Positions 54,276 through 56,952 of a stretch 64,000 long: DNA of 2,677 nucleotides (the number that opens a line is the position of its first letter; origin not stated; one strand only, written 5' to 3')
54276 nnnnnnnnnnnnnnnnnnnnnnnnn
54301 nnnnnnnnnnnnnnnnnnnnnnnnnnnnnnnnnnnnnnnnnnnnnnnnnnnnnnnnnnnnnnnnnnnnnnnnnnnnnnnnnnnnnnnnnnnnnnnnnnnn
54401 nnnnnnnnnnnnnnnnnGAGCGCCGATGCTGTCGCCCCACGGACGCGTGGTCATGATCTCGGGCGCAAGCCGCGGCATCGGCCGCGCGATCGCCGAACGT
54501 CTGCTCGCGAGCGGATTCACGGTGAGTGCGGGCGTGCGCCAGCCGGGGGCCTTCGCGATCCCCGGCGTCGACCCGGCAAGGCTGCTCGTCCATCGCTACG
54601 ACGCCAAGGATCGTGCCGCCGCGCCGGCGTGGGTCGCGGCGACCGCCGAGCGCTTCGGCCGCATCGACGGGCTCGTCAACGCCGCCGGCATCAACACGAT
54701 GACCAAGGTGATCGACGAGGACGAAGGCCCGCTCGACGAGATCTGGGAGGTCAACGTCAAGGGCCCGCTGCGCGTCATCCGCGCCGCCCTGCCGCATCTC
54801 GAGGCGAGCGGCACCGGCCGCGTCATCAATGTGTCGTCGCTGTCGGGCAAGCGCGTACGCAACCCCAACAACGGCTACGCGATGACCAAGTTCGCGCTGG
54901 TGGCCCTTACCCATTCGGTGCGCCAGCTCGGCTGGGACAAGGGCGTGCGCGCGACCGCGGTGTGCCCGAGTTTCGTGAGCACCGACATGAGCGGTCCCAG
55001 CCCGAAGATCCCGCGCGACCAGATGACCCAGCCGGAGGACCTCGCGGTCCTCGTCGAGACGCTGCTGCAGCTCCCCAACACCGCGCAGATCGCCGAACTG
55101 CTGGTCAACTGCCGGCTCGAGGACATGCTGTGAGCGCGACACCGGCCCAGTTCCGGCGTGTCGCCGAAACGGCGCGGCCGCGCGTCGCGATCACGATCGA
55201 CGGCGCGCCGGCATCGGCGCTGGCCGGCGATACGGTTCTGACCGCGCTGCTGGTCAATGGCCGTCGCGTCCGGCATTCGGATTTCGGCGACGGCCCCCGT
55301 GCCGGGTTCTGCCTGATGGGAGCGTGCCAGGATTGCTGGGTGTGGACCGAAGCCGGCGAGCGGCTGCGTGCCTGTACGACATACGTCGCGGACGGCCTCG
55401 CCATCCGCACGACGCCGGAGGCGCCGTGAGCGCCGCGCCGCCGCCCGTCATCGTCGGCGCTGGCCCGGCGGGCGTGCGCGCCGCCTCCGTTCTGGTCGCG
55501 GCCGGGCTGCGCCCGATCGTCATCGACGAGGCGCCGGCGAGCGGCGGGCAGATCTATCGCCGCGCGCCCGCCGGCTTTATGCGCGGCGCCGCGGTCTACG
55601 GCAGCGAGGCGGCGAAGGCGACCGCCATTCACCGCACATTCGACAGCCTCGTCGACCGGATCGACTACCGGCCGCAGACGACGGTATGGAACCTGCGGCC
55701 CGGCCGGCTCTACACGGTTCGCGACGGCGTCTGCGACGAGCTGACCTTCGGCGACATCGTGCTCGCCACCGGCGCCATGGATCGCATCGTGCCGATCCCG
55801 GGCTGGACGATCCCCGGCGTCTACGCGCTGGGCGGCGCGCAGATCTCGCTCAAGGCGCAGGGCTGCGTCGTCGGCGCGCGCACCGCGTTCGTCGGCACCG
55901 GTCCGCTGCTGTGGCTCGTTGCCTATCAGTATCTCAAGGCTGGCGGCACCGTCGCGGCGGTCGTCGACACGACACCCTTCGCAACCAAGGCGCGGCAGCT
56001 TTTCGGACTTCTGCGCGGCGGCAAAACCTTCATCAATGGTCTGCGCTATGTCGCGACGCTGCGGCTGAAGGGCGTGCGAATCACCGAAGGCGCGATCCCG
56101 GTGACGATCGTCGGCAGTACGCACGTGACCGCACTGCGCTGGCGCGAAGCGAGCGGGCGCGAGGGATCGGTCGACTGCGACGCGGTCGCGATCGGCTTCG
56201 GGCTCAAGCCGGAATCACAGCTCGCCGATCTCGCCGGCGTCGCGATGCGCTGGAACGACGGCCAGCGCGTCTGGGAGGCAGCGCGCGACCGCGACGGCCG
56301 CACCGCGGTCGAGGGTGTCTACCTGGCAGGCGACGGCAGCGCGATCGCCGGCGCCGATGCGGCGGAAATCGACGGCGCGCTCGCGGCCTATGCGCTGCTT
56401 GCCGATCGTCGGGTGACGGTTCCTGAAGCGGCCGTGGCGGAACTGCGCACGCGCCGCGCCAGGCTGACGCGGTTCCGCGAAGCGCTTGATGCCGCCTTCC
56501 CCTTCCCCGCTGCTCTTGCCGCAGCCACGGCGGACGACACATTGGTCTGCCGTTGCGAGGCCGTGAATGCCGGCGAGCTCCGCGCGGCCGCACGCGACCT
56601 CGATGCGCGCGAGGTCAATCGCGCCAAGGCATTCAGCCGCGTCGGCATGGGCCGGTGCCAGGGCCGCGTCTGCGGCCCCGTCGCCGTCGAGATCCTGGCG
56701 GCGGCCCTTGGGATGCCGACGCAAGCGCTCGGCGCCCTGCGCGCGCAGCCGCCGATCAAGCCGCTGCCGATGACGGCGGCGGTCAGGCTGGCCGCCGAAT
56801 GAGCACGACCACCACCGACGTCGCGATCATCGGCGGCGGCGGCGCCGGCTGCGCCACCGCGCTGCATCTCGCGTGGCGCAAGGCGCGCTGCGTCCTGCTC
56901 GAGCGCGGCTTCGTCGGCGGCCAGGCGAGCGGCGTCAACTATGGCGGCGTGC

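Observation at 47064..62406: Two paralogous HcnABC/opine-oxidase-like flavoprotein modules, each with a family-5 binding protein, in 15 kb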

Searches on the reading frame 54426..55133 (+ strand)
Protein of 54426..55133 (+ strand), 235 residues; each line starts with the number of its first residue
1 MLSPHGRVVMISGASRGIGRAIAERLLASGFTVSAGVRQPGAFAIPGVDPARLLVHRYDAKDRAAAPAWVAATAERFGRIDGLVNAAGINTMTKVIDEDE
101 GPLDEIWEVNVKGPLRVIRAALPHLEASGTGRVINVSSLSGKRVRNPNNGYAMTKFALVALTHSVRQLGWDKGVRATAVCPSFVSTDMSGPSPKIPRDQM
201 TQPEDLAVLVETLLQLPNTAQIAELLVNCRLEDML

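Call 5: search_protein_families(library=pfam, proteins=[window:54426-55133:+])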
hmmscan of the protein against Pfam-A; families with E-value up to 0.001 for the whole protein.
window:54426-55133:+ (235 aa): 5 families
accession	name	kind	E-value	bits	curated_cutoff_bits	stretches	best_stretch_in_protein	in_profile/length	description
PF00106.31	adh_short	-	9e-39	133.4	26.6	1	8-191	2-189/195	short chain dehydrogenase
PF13561.12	adh_short_C2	-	5.4e-31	108.4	27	1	13-194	1-186/236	Enoyl-(Acyl carrier protein) reductase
PF01370.27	Epimerase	-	1.1e-08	35.3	20.9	1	9-169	1-160/240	NAD dependent epimerase/dehydratase family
PF08659.16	KR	-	9.2e-06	26.1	22.6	1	9-170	3-168/180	KR domain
PF13460.12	NAD_binding_10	-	1.2e-05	25.7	27.2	1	13-153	1-114/184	NAD(P)H-binding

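Call 8: search_protein_families(library=ncbifam, proteins=[window:54426-55133:+], max_evalue=0.00001)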
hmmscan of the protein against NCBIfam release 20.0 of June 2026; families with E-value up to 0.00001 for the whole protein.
window:54426-55133:+ (235 aa): 203 families (the best 25 are shown)
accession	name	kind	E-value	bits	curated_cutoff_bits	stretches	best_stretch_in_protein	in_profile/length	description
NF005878.0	PRK07825.1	subfamily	2.4e-40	138.6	287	1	5-218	8-221/278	short chain dehydrogenase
NF005559.1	PRK07231.1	subfamily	1.1e-34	120.1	215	1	5-194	3-196/249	glucose 1-dehydrogenase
NF052558.1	MBtsdlDhBudC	equivalog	8.5e-34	117.2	270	1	6-190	3-188/250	meso-2,3-butanediol dehydrogenase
NF005806.0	PRK07666.1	equivalog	2.1e-33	115.6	286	1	5-223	6-230/239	3-ketoacyl-ACP reductase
NF005594.0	PRK07326.1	equivalog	5.8e-33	114.4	271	1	5-220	5-222/237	SDR family oxidoreductase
NF004824.0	PRK06180.1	subfamily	1.3e-32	113.1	298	1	7-194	5-193/279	oxidoreductase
NF004825.0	PRK06181.1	equivalog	3.3e-32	111.8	215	1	5-188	5-192/268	SDR family oxidoreductase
NF006114.0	PRK08263.1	subfamily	3.6e-32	111.7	290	1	6-197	3-195/280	short chain dehydrogenase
NF004823.0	PRK06179.1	subfamily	1.1e-31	110.3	310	1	6-195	5-190/271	oxidoreductase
NF004198.0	PRK05653.1-3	equivalog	2.3e-30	105.9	296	1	5-199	6-204/248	3-oxoacyl-ACP reductase FabG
TIGR03971.1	SDR_subfam_1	subfamily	6.2e-30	104.4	300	1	52-209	65-225/271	mycofactocin-coupled SDR family oxidoreductase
TIGR01963.1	PHB_DH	subfamily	7.1e-30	104.1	307.05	1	7-188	2-187/255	3-hydroxybutyrate dehydrogenase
NF006073.0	PRK08219.1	equivalog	8.7e-30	104.1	218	1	7-230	4-225/227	SDR family oxidoreductase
NF009466.0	PRK12826.1-2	subfamily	9.6e-30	103.8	222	1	7-213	4-225/248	3-oxoacyl-ACP reductase FabG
NF006123.0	PRK08267.1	equivalog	2e-29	102.6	261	1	8-192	4-191/261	SDR family oxidoreductase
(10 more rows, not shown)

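Call 65: search_solved_structures(query=window:54426-55133:+, max_evalue=1e-20)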
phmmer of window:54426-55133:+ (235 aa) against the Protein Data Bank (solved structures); distinct sequences matched with E-value up to 1e-20: 9.
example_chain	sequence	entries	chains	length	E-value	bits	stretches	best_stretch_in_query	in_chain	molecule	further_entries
2jah_A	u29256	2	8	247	2.2e-23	86.6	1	5-194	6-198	CLAVULANIC ACID DEHYDROGENASE | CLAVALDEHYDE DEHYDROGENASE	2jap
4weo_A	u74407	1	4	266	1e-22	84.4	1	5-188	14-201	Putative acetoin(Diacetyl) reductase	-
4nbv_A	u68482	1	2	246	4e-22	82.5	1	5-202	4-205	3-oxoacyl-[acyl-carrier-protein] reductase putative short-chain dehydrogenases/reductases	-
1iy8_A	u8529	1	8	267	4.3e-22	82.4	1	7-194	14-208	LEVODIONE REDUCTASE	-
5f1p_A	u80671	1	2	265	5.5e-22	82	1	5-188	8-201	PtmO8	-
3tfo_A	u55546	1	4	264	5.7e-21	78.7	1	7-227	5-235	putative 3-oxoacyl-(acyl-carrier-protein) reductase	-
4m8s_A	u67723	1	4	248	6.6e-21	78.5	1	5-202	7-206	Putative 3-oxoacyl-[acyl-carrier protein] reductase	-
2cfc_A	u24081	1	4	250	8.5e-21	78.1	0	6-190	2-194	2-(R)-HYDROXYPROPYL-COM DEHYDROGENASE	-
3u5t_A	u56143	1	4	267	9.4e-21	78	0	6-199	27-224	3-oxoacyl-[acyl-carrier-protein] reductase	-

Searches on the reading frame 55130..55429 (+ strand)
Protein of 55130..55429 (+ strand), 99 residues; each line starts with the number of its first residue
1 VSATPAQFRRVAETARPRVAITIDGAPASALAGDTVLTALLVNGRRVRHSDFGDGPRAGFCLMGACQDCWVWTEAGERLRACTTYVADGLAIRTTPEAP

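Call 6: search_protein_families(library=pfam, proteins=[window:55130-55429:+])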
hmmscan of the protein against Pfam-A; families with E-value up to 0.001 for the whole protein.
window:55130-55429:+ (99 aa): 1 family
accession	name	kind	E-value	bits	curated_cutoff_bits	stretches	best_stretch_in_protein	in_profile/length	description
PF13510.11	Fer2_4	-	4.2e-26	91.2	22.8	1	18-95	3-80/82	2Fe-2S iron-sulfur cluster binding domain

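Call 8: search_protein_families(library=ncbifam, proteins=[window:55130-55429:+], max_evalue=0.00001)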
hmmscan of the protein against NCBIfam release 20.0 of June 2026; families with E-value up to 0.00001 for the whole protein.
window:55130-55429:+ (99 aa): 0 families

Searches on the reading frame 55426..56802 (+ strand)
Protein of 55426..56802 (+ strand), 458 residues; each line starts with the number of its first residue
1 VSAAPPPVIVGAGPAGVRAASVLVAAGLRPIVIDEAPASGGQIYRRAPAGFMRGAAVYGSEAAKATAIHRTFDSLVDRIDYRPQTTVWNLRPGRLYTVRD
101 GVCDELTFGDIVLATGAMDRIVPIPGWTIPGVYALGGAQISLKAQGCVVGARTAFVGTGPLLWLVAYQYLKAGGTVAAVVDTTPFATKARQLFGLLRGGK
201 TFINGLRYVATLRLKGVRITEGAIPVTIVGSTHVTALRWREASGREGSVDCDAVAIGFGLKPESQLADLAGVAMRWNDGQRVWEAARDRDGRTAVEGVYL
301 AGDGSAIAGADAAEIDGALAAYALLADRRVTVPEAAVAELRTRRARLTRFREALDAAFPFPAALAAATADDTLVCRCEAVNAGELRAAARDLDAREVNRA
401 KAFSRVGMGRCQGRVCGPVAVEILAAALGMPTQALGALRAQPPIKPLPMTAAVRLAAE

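Call 6: search_protein_families(library=pfam, proteins=[window:55426-56802:+])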
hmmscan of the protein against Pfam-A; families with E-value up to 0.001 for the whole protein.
window:55426-56802:+ (458 aa): 6 families
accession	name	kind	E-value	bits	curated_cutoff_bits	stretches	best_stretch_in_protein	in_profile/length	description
PF07992.20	Pyr_redox_2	-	2.9e-20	73.3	26.1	1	8-306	4-280/291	Pyridine nucleotide-disulphide oxidoreductase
PF04324.20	Fer2_BFD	-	9.3e-09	35.9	26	1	373-425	1-49/50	BFD-like [2Fe-2S] binding domain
PF17806.6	SO_alpha_A3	-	2.2e-05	25.1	23.1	1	380-451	12-82/87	Sarcosine oxidase A3 domain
PF13450.12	NAD_binding_8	-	4.6e-05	24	21.9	1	9-51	1-43/68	NAD(P)-binding Rossmann-like domain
PF12831.13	FAD_oxidored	-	4.6e-05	23.3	27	1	8-84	3-73/416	FAD dependent oxidoreductase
PF13738.12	Pyr_redox_3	-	0.00011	22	30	0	8-40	1-33/305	Pyridine nucleotide-disulphide oxidoreductase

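Call 8: search_protein_families(library=ncbifam, proteins=[window:55426-56802:+], max_evalue=0.00001)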
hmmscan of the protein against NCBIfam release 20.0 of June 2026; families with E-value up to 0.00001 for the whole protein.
window:55426-56802:+ (458 aa): 8 families
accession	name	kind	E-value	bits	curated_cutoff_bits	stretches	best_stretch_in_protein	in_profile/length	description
TIGR01372.1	soxA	subfamily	2.3e-21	75.4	1164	1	9-452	173-595/996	sarcosine oxidase subunit alpha family protein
TIGR03377.1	glycerol3P_GlpA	equivalog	8.4e-11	41.1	552.8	1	364-427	413-476/530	anaerobic glycerol-3-phosphate dehydrogenase subunit GlpA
NF008313.0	PRK11101.1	equivalog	3e-10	39.3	425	1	364-425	423-484/548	anaerobic glycerol-3-phosphate dehydrogenase subunit A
TIGR02374.1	nitri_red_nirB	equivalog_domain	1.2e-09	37.2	578.35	1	107-275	96-253/794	nitrite reductase large subunit NirB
TIGR01292.1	TRX_reduct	equivalog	1e-08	34.3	343.45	0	216-323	191-295/300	thioredoxin-disulfide reductase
NF045765.1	PhenlGlyoxDHPadH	equivalog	3.1e-06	26.3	475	0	77-304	70-276/416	NADH-dependent phenylglyoxylate dehydrogenase subunit epsilon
TIGR03140.1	AhpF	equivalog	3.1e-06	26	502.9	0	217-306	403-488/515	alkyl hydroperoxide reductase subunit F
NF009409.0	PRK12770.1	subfamily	9.6e-06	24.9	343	0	9-43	23-57/360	putative glutamate synthase subunit beta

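Call 49: search_solved_structures(query=window:55426-56802:+, max_evalue=0.00001)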
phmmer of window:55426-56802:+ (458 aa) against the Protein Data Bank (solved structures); distinct sequences matched with E-value up to 0.00001: 3.
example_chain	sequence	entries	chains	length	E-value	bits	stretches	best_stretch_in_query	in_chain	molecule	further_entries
3cty_A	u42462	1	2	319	1.3e-07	34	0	208-327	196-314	Thioredoxin reductase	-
6ruz_A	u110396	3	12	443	1.2e-06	30.7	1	96-304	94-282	NADH oxidase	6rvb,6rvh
6pfz_D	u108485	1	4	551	2.1e-06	30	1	8-303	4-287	NADH oxidase (NoxA-3)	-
